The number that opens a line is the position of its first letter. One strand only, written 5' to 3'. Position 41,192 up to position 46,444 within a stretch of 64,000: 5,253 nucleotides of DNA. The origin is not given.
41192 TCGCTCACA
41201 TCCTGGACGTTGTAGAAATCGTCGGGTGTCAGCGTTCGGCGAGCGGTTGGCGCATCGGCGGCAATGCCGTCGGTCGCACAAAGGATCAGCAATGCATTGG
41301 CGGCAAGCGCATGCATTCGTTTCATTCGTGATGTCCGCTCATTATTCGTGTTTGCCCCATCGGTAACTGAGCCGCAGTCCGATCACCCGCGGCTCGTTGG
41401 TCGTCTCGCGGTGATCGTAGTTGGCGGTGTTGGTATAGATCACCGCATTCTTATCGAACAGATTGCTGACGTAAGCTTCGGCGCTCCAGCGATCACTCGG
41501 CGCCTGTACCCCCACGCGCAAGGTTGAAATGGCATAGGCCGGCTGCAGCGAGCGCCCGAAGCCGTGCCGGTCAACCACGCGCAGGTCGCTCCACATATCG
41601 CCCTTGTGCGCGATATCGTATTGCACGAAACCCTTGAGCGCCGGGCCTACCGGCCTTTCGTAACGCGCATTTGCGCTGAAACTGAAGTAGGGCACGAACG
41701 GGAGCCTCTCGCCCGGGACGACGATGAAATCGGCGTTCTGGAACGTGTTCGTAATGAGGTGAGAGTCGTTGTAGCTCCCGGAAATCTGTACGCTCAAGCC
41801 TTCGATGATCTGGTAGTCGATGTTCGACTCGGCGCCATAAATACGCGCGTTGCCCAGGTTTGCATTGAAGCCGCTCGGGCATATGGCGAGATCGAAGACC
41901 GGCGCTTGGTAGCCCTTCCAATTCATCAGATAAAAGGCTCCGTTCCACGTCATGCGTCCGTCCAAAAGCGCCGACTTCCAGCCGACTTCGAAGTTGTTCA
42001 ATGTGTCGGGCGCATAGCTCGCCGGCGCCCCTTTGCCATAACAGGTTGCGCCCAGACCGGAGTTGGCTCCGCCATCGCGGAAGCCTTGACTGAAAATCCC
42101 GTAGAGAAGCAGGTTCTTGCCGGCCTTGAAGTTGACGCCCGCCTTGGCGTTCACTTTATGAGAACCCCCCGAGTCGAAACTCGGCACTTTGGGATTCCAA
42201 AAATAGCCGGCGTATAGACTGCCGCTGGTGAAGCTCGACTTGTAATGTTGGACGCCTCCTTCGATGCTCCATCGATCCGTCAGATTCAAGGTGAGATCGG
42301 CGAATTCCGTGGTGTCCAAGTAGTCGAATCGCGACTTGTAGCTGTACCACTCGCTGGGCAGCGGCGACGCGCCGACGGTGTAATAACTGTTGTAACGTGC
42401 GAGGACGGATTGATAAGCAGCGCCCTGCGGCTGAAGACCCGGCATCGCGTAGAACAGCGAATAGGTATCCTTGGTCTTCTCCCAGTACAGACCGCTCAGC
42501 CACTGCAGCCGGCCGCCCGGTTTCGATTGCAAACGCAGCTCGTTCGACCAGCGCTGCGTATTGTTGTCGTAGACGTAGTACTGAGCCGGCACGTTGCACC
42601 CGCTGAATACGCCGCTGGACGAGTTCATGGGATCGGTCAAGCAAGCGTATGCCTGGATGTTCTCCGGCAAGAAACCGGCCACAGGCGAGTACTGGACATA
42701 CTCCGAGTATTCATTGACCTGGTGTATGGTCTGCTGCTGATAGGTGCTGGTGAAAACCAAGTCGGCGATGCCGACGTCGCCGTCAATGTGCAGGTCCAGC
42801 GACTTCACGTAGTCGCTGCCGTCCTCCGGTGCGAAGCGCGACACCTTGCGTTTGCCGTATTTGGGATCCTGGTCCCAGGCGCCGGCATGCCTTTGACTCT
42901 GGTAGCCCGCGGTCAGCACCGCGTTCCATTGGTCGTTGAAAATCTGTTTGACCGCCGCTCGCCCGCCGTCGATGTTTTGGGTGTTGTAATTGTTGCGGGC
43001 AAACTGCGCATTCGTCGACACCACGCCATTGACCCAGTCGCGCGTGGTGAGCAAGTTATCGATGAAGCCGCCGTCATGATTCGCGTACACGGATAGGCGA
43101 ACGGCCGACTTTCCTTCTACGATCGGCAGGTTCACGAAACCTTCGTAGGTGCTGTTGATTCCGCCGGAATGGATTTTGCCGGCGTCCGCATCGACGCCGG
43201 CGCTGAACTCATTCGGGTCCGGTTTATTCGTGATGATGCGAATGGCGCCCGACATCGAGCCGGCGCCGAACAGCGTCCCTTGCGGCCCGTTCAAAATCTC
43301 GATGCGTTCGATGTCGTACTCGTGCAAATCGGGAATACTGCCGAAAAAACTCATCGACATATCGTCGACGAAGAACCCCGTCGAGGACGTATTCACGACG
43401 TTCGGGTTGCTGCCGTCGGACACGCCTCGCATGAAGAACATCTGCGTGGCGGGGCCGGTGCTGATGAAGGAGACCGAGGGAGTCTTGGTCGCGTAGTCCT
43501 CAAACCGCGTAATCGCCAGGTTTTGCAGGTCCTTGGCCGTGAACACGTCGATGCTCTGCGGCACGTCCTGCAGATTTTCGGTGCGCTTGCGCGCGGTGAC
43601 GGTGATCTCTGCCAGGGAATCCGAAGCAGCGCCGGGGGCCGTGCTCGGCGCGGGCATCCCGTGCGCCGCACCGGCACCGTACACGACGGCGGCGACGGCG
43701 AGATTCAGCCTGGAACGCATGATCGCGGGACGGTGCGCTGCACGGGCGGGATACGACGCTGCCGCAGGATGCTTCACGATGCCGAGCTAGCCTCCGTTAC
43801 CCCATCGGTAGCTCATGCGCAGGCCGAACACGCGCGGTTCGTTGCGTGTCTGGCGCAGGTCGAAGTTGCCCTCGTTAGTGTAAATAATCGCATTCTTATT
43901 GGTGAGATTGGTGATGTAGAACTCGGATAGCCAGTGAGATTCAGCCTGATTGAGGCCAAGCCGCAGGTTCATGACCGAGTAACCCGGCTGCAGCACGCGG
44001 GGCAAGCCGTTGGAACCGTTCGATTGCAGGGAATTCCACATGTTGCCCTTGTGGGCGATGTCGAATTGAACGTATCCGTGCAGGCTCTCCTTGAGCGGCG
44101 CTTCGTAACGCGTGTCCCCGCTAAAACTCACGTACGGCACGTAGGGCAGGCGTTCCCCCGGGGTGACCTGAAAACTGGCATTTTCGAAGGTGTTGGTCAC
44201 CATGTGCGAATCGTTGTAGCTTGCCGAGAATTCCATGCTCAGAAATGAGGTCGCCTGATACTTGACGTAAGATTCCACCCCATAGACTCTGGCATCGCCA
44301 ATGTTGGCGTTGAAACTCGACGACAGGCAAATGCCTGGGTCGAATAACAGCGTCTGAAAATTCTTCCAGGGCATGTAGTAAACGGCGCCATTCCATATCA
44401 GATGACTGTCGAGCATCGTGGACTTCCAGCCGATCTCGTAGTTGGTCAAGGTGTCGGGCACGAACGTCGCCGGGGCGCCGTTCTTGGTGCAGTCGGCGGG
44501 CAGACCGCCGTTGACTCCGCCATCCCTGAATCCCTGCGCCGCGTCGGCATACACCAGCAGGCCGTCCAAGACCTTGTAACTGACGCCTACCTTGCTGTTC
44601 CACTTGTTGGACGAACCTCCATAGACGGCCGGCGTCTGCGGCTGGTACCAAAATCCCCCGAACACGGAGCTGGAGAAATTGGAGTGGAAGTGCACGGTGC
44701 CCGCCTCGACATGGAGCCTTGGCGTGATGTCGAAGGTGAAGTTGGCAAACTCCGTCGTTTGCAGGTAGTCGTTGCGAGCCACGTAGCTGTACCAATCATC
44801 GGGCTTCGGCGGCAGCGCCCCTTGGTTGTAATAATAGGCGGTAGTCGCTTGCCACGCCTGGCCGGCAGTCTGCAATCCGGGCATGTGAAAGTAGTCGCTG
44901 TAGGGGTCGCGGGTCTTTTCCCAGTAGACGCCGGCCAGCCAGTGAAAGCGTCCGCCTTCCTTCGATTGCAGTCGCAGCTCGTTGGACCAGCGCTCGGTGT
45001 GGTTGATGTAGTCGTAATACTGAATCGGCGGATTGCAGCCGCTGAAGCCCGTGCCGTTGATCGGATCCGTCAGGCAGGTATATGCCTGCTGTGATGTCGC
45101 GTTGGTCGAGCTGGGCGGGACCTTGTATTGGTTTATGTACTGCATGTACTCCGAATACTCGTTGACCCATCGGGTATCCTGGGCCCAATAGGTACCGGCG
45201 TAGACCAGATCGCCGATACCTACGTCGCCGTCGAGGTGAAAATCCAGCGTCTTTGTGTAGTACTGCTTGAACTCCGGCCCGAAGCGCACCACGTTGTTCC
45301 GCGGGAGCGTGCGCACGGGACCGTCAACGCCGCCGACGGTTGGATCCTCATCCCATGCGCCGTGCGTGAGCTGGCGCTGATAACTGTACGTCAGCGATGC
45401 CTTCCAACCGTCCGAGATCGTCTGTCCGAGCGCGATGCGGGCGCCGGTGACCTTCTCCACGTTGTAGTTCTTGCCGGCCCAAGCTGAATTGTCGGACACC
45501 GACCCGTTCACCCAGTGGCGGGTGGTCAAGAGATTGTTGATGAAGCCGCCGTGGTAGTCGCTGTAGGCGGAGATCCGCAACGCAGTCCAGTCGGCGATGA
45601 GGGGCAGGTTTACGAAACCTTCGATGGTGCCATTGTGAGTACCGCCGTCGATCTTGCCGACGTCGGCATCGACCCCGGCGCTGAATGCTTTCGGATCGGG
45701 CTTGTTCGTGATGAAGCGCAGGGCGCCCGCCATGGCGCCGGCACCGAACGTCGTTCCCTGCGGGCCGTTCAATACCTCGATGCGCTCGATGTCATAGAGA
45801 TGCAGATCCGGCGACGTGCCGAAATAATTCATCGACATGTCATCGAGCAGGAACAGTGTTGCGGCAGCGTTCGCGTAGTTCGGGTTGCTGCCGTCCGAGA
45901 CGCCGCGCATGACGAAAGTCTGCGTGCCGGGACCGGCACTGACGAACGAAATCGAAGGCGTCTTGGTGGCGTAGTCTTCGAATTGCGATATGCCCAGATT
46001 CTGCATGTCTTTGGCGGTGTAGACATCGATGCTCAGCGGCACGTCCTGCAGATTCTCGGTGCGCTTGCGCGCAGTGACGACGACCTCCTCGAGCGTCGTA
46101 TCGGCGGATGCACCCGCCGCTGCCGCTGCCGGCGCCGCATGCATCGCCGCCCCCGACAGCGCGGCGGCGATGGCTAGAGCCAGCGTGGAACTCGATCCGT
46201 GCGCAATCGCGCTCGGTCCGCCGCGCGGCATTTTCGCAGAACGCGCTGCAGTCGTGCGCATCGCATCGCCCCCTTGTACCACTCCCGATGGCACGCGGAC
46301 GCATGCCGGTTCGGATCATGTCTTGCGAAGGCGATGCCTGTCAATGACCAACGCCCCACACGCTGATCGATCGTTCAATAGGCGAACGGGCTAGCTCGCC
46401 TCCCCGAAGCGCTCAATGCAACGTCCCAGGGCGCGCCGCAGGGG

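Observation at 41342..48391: Third module in inverted order, with two tandem receptors, directly downstream of a GbdR-like regulator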

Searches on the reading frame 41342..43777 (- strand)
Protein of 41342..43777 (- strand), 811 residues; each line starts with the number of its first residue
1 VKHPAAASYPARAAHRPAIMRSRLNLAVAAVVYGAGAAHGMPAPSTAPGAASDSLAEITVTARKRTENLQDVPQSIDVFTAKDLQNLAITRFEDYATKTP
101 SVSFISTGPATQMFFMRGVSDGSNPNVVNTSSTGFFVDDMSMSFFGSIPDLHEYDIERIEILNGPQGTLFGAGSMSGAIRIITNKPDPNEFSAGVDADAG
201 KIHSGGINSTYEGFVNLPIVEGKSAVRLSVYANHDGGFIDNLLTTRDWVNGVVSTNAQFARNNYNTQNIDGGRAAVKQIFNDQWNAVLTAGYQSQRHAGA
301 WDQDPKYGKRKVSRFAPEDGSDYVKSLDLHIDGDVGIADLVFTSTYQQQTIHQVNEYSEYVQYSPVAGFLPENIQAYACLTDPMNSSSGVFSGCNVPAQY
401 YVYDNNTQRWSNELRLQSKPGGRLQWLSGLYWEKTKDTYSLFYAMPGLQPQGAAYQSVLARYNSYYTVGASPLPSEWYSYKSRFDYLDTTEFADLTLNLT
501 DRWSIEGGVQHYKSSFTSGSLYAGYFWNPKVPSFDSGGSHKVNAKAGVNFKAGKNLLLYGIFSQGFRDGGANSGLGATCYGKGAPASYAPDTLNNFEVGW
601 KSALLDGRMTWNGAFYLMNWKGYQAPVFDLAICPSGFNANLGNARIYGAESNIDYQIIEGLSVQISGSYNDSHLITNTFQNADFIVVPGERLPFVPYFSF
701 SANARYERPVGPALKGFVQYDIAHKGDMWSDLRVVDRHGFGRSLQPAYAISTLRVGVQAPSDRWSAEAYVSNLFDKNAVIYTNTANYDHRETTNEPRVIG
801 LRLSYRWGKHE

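Call 4: search_protein_families(library=pfam, proteins=[window:41342-43777:-])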
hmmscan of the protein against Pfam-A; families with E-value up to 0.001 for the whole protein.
window:41342-43777:- (811 aa): 1 family
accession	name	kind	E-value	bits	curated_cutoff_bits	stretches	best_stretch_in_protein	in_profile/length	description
PF07715.20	Plug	-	7.5e-16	59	23.9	1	69-178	2-107/107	TonB-dependent Receptor Plug Domain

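Call 9: search_protein_families(library=ncbifam, proteins=[window:41342-43777:-], max_evalue=0.00001)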
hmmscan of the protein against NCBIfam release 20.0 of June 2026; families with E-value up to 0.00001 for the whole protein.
window:41342-43777:- (811 aa): 16 families
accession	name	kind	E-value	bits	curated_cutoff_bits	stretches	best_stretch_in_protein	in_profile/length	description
TIGR01783.1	TonB-siderophor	subfamily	2.6e-34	118.9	223.5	2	483-806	356-648/649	TonB-dependent siderophore receptor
NF010010.0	PRK13483.1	equivalog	1.4e-14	53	927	1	43-312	20-292/660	ligand-gated channel protein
TIGR01785.1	TonB-hemin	subfamily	2e-14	53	316.85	1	56-186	2-131/677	TonB-dependent heme/hemoglobin receptor family protein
NF010651.0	PRK14050.1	equivalog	1.4e-11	43.3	884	1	49-192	56-194/730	TonB-dependent siderophore receptor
NF007478.2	PRK10064.1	equivalog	3.6e-11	42.1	745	1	48-221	22-196/663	catecholate siderophore receptor CirA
NF010038.0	PRK13513.1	equivalog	8.4e-11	41.1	942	1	28-229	11-211/659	ligand-gated channel protein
NF007447.0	PRK10003.1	equivalog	7.2e-10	37.8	666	1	56-256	63-253/727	ferric-rhodotorulic acid/ferric-coprogen receptor FhuE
NF007349.0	PRK09840.1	equivalog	2.1e-09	36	686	1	51-233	50-218/760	catecholate siderophore receptor Fiu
TIGR01786.1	TonB-hemlactrns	subfamily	1.4e-08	33.5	323.75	1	57-186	2-136/719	TonB-dependent hemoglobin/transferrin/lactoferrin family receptor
NF053590.1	TonB_dep_TOL0244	equivalog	1.7e-08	33.6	645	1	54-186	9-142/604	TOL_0244 family TonB-dependent receptor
NF007465.0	PRK10044.1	equivalog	2e-08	32.9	803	1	46-189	53-192/726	ferrichrome porin FhuA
NF010011.0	PRK13484.1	equivalog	1e-07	30.7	1197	1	52-227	27-204/682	IreA family TonB-dependent siderophore receptor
NF050067.1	TonBEntbctnRecCfrA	equivalog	9.5e-07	27.5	1200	1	54-223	25-198/698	TonB-dependent ferric enterobactin receptor CfrA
TIGR01779.1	TonB-B12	equivalog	2.2e-06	26.5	599.7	1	51-295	24-248/614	TonB-dependent vitamin B12 receptor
NF010012.0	PRK13486.1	equivalog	2.3e-06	26.3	924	0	146-200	122-173/696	TonB-dependent receptor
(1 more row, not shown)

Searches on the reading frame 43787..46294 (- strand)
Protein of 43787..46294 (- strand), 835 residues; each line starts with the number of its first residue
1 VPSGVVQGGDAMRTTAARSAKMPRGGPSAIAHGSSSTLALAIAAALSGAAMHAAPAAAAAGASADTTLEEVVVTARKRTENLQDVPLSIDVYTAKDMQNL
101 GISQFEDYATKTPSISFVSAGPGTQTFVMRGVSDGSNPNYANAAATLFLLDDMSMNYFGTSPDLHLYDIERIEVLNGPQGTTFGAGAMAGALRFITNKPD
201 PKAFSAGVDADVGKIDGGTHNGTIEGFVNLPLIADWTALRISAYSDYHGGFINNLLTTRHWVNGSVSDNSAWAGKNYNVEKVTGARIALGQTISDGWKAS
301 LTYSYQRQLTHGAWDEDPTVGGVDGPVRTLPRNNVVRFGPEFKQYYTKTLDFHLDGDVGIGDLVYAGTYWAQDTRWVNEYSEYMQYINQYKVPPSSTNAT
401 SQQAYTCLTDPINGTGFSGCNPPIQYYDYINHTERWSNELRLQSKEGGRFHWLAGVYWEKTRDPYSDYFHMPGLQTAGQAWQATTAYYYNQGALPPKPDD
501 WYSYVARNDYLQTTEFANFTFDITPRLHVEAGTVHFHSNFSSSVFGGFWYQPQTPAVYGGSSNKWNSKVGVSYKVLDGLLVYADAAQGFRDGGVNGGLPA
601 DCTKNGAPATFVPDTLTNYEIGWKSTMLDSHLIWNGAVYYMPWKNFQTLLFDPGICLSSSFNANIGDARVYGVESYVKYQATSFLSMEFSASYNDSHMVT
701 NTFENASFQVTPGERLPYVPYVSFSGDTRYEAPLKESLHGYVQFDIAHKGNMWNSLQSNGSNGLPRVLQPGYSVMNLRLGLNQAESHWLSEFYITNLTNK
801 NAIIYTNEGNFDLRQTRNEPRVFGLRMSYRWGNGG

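Call 4: search_protein_families(library=pfam, proteins=[window:43787-46294:-])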
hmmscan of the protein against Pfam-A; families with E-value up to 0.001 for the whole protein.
window:43787-46294:- (835 aa): 2 families
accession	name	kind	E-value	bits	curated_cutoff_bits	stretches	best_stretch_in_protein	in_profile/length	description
PF00593.30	TonB_dep_Rec_b-barrel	-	6.9e-24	85.9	27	1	423-797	102-436/436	TonB dependent receptor-like, beta-barrel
PF07715.20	Plug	-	3.4e-17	63.3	23.9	1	82-191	2-107/107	TonB-dependent Receptor Plug Domain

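Call 9: search_protein_families(library=ncbifam, proteins=[window:43787-46261:-], max_evalue=0.00001)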
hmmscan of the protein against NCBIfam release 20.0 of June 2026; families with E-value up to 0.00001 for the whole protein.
window:43787-46261:- (824 aa): 13 families
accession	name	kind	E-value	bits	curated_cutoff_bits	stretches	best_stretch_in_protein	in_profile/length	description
TIGR01785.1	TonB-hemin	subfamily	1.4e-15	56.9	316.85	1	57-188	1-131/677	TonB-dependent heme/hemoglobin receptor family protein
TIGR01786.1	TonB-hemlactrns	subfamily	1.1e-13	50.4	323.75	1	59-188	2-136/719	TonB-dependent hemoglobin/transferrin/lactoferrin family receptor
NF007478.2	PRK10064.1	equivalog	1.2e-13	50.3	745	1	46-228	19-201/663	catecholate siderophore receptor CirA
NF010010.0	PRK13483.1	equivalog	3.8e-13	48.3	927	1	34-231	12-209/660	ligand-gated channel protein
NF053590.1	TonB_dep_TOL0244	equivalog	1.4e-12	47.1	645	1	57-187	10-141/604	TOL_0244 family TonB-dependent receptor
NF010011.0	PRK13484.1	equivalog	1e-09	37.3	1197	1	39-229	12-204/682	IreA family TonB-dependent siderophore receptor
NF007465.0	PRK10044.1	equivalog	2.6e-09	35.8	803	1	21-191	24-192/726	ferrichrome porin FhuA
NF010038.0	PRK13513.1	equivalog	2.8e-08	32.8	942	1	32-201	10-179/659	ligand-gated channel protein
NF007349.0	PRK09840.1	equivalog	2.9e-08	32.2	686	0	30-233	27-216/760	catecholate siderophore receptor Fiu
NF007926.1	PRK10641.1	equivalog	5.7e-07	28.4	836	1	45-198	13-167/617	TonB-dependent vitamin B12 receptor BtuB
TIGR01779.1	TonB-B12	equivalog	9.2e-07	27.8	599.7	1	43-195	14-166/614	TonB-dependent vitamin B12 receptor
NF050067.1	TonBEntbctnRecCfrA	equivalog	9.7e-07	27.5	1200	1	47-200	16-171/698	TonB-dependent ferric enterobactin receptor CfrA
NF052649.1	TonRcptRhtA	equivalog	2.4e-06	26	1100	1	24-201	8-178/744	TonB-dependent siderophore receptor RhtA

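Call 60: search_solved_structures(query=window:43787-46261:-, max_evalue=0.00001)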
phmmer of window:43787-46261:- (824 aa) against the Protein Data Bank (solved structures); distinct sequences matched with E-value up to 0.00001: 3.
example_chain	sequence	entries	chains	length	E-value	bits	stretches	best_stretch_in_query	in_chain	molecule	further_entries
4epa_A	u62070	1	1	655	7.9e-15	57.2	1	55-194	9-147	Pesticin receptor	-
2hdf_A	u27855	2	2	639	1.4e-12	49.7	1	54-223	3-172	Colicin I receptor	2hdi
9nn6_A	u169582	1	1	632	7.9e-12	47.3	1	60-223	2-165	Colicin I receptor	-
